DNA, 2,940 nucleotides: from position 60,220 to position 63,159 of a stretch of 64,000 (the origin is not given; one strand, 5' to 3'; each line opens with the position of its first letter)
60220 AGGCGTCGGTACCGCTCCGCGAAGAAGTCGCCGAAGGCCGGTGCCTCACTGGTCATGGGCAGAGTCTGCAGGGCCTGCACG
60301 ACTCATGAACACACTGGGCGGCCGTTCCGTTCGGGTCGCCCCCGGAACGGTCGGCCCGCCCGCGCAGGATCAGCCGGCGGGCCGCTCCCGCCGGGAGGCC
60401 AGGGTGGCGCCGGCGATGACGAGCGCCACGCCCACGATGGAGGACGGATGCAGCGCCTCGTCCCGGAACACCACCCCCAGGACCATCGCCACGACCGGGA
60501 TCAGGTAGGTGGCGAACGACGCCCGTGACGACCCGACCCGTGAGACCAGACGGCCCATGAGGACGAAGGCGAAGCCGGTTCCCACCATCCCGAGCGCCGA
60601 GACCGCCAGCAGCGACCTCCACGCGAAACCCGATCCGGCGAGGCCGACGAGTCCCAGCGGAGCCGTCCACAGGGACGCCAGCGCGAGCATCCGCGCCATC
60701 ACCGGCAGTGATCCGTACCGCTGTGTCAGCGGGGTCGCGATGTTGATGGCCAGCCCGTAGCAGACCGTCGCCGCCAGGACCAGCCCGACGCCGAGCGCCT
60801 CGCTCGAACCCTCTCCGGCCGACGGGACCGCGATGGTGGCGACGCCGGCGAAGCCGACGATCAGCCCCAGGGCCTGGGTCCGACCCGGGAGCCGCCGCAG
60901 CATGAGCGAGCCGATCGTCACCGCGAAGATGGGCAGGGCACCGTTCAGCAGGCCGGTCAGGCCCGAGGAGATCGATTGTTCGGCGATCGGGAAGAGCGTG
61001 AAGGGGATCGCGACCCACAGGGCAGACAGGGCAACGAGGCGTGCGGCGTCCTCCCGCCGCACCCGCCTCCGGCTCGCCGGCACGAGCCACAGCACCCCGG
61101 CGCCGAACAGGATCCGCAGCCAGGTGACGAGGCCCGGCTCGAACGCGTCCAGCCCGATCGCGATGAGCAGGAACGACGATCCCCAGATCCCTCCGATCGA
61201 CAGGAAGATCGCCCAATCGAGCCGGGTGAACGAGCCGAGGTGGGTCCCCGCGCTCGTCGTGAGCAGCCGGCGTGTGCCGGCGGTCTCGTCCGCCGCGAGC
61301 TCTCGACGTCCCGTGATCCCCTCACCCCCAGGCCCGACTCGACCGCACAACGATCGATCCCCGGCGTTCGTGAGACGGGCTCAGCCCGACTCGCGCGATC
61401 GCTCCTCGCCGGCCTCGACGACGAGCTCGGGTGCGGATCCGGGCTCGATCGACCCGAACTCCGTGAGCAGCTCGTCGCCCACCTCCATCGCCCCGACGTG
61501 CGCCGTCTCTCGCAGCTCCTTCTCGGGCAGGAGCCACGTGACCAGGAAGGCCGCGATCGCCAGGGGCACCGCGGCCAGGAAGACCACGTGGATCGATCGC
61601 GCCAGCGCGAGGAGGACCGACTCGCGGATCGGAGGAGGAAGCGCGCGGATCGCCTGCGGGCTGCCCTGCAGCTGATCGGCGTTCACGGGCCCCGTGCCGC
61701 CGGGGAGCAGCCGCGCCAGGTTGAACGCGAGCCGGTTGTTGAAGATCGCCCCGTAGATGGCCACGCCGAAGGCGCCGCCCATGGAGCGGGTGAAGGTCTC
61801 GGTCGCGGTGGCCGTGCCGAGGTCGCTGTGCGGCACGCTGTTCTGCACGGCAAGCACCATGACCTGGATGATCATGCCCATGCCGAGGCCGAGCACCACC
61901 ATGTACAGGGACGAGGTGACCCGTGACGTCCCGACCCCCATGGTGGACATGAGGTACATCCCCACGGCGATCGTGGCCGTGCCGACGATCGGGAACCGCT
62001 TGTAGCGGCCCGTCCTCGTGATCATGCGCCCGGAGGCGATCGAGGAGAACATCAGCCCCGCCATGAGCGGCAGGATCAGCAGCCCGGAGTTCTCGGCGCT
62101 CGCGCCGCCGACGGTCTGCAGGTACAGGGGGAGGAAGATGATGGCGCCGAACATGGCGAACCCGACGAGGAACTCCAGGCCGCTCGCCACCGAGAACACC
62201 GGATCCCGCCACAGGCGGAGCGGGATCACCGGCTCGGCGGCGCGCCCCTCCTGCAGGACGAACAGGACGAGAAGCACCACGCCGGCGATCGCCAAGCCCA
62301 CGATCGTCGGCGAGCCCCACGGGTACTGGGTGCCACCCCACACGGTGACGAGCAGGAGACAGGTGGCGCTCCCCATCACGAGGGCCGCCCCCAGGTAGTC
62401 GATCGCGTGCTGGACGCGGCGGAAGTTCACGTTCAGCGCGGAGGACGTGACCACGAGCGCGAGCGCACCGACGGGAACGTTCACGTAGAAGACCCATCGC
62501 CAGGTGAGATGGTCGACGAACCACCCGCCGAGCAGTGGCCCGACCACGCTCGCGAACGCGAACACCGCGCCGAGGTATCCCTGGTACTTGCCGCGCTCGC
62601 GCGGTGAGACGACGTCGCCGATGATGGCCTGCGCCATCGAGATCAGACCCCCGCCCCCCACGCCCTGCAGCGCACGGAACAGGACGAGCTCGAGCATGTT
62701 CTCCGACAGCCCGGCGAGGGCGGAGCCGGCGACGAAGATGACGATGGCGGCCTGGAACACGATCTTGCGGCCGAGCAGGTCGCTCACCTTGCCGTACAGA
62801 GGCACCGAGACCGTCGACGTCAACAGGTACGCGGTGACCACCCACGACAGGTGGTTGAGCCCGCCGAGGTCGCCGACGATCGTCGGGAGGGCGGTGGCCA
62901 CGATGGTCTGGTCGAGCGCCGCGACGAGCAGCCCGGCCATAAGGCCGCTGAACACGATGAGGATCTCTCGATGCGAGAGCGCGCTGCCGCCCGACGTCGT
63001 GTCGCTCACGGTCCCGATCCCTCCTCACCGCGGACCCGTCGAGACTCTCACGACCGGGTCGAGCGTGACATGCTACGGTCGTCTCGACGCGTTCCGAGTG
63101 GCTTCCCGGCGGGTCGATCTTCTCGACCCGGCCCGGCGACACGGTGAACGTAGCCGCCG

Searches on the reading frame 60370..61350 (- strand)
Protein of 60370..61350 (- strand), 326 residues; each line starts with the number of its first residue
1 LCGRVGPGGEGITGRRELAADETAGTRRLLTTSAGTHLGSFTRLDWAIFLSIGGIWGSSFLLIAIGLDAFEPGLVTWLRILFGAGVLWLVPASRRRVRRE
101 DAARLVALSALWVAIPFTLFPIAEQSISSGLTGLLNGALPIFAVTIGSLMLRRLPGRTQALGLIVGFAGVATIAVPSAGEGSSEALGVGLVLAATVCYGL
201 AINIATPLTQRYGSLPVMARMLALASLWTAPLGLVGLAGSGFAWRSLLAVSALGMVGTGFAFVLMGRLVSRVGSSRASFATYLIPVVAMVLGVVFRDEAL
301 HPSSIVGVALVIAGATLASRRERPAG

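Call 37: search_protein_families(library=pfam, proteins=[window:60370-61350:-], max_evalue=0.001)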
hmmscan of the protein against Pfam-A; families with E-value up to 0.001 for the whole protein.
window:60370-61350:- (326 aa): 1 family
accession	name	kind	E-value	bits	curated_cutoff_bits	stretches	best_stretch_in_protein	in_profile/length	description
PF00892.27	EamA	-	1.2e-26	94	28.2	2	186-319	2-134/135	EamA-like transporter family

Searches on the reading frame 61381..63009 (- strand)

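Call 37: search_protein_families(library=pfam, proteins=[window:61381-63009:-], max_evalue=0.001)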
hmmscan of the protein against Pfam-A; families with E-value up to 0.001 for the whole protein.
window:61381-63009:- (542 aa): 3 families
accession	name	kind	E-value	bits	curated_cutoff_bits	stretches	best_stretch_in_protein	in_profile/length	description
PF07690.21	MFS_1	-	1.2e-51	176.2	33.4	2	23-187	1-167/347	Major Facilitator Superfamily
PF06609.19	TRI12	-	1.6e-14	53.7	23.2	1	27-433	53-475/599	Fungal trichothecene efflux pump (TRI12)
PF00083.30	Sugar_tr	-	8e-10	38.6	22.3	1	54-185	48-185/452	Sugar (and other) transporter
